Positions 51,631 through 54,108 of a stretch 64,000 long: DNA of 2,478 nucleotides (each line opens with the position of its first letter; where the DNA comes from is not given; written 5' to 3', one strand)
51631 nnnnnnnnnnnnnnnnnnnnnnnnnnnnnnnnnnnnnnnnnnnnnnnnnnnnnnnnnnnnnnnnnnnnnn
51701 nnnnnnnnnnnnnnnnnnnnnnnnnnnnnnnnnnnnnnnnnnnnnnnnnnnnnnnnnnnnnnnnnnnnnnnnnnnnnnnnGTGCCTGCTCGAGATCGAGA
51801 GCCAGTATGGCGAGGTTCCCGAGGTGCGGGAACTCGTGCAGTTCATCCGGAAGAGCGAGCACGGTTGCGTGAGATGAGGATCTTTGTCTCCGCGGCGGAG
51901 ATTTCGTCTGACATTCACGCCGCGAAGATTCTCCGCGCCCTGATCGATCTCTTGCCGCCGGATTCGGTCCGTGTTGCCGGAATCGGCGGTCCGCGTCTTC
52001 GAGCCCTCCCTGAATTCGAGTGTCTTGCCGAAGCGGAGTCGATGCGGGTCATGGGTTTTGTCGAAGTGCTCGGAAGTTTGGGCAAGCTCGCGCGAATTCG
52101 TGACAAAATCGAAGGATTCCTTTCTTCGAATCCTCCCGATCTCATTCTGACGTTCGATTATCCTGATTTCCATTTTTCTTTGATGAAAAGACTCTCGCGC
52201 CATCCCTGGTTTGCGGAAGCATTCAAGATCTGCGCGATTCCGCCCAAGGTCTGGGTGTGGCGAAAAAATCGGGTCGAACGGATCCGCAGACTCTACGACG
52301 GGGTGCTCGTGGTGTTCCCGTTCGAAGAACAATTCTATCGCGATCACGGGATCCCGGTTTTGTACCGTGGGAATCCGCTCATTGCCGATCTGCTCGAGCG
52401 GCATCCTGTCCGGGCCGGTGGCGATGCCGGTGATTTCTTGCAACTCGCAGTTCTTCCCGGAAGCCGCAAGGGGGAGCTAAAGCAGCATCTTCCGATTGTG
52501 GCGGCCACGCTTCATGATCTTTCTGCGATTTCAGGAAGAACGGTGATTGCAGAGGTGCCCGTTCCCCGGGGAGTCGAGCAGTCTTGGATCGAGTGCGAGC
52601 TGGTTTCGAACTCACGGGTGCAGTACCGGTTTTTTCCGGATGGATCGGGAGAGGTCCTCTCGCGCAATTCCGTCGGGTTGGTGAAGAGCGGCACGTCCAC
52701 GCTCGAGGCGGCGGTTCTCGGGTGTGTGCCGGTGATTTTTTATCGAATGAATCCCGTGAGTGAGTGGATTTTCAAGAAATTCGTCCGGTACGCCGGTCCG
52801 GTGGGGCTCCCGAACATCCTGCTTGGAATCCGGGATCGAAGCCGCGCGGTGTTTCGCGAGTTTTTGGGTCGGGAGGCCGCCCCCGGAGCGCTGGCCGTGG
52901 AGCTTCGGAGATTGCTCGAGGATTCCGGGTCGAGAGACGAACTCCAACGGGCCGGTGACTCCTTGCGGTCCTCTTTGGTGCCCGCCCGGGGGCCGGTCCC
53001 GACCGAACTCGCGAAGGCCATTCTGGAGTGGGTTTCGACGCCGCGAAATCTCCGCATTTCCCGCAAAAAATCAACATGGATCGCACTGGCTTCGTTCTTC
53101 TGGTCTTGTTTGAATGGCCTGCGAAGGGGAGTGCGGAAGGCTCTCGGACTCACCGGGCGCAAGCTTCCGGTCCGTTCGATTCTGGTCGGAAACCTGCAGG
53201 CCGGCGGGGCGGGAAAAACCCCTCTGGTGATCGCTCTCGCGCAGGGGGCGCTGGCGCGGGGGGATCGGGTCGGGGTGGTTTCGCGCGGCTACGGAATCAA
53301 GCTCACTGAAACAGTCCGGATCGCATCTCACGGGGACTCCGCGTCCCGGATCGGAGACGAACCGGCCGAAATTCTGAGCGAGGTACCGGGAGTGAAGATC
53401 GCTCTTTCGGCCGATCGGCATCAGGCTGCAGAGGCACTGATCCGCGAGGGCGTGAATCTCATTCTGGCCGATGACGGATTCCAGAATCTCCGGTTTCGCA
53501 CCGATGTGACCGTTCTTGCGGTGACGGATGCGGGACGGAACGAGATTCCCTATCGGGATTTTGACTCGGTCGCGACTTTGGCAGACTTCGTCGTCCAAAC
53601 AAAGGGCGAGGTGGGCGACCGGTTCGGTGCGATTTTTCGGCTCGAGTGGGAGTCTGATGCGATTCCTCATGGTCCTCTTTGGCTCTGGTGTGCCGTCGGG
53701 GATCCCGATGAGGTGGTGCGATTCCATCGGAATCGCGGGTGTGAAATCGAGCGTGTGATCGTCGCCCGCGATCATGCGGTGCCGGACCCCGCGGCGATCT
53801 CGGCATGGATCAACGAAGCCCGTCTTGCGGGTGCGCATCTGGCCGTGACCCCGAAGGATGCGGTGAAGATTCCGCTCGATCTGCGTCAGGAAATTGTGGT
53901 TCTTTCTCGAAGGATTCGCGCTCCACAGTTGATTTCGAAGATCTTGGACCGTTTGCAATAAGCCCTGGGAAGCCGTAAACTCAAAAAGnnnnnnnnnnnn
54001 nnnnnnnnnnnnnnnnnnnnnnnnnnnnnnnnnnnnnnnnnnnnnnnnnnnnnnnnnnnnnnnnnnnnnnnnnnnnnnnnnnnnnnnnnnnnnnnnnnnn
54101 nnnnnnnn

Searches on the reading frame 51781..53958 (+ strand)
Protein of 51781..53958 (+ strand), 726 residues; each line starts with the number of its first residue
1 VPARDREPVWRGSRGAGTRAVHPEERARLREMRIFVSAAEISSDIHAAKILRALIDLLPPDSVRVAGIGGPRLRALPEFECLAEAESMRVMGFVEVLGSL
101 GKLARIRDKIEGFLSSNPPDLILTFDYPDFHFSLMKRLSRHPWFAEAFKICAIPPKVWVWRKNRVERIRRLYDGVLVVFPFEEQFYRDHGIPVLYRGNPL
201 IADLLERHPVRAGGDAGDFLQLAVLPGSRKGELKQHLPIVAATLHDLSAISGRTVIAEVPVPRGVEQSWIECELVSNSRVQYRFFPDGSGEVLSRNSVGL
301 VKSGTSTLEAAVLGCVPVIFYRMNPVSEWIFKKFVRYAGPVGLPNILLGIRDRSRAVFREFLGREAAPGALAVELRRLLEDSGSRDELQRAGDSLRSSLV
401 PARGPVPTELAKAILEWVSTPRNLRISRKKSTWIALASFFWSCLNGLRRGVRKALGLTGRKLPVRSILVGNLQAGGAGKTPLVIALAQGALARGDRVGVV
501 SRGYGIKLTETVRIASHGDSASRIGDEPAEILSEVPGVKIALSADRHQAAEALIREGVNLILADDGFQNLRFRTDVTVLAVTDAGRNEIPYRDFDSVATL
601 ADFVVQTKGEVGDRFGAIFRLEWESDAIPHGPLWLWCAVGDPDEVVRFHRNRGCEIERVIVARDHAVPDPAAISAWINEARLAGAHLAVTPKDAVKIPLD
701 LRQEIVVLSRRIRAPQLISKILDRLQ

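Call 75: search_protein_families(library=pfam, proteins=[window:51781-53958:+], max_evalue=0.00001)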
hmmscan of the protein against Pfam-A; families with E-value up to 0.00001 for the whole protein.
window:51781-53958:+ (726 aa): 2 families
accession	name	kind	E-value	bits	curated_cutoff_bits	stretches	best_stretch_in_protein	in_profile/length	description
PF02684.21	LpxB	-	4.3e-62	210.6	22.6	1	34-385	1-345/374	Lipid-A-disaccharide synthetase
PF02606.20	LpxK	-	7.5e-43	147.3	27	1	435-723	6-325/328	Tetraacyldisaccharide-1-P 4'-kinase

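Call 77: find_homologous_proteins(query=window:51781-53958:+, max_evalue=1e-40)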
Query window:51781-53958:+ (726 aa): 165 proteins with E <= 1e-40 among 8000 candidates; the best 120 are listed.
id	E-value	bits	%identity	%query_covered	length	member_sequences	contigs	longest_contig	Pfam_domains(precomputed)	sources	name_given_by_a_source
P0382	0.0e+0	1555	100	96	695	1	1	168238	PF02606.21,PF02684.22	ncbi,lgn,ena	-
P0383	7.7e-268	909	60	96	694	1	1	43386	PF02606.21,PF02684.22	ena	-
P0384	2.2e-267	907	61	96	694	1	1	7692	PF02606.21,PF02684.22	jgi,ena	jgi:lipid-A-disaccharide synthase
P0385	5.6e-256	870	56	96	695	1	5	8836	PF02606.21,PF02684.22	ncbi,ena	-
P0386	2.6e-245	834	56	96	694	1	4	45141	PF02606.21,PF02684.22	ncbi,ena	-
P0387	1.2e-244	832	57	96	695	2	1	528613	PF02606.21,PF02684.22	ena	-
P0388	1.2e-243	829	57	96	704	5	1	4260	PF02606.21,PF02684.22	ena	-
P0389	9.4e-243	826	56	96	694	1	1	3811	PF02606.21,PF02684.22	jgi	-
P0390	2.2e-241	821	57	96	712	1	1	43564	PF02606.21,PF13439.13,PF02684.22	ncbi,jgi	jgi:lipid-A-disaccharide synthase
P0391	3.8e-239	814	55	96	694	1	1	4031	PF02606.21,PF02684.22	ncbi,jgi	jgi:lipid-A-disaccharide synthase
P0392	2.5e-237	808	58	96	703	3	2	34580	PF02606.21,PF02684.22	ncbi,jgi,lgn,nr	ncbi:tetraacyldisaccharide 4'-kinase [bacterium]|jgi:lipid-A-disaccharide synthase|nr:tetraacyldisac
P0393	2.0e-236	805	55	96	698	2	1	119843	PF02606.21,PF02684.22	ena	-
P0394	1.5e-235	802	54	96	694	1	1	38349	PF02606.21,PF02684.22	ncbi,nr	ncbi:MAG: tetraacyldisaccharide 4'-kinase [Bdellovibrionales bacterium]|nr:tetraacyldisaccharide 4'-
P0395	1.8e-233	795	55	96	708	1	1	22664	PF02606.21,PF13439.13,PF02684.22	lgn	-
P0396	3.1e-233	794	54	96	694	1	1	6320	PF02606.21,PF02684.22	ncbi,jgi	jgi:lipid-A-disaccharide synthase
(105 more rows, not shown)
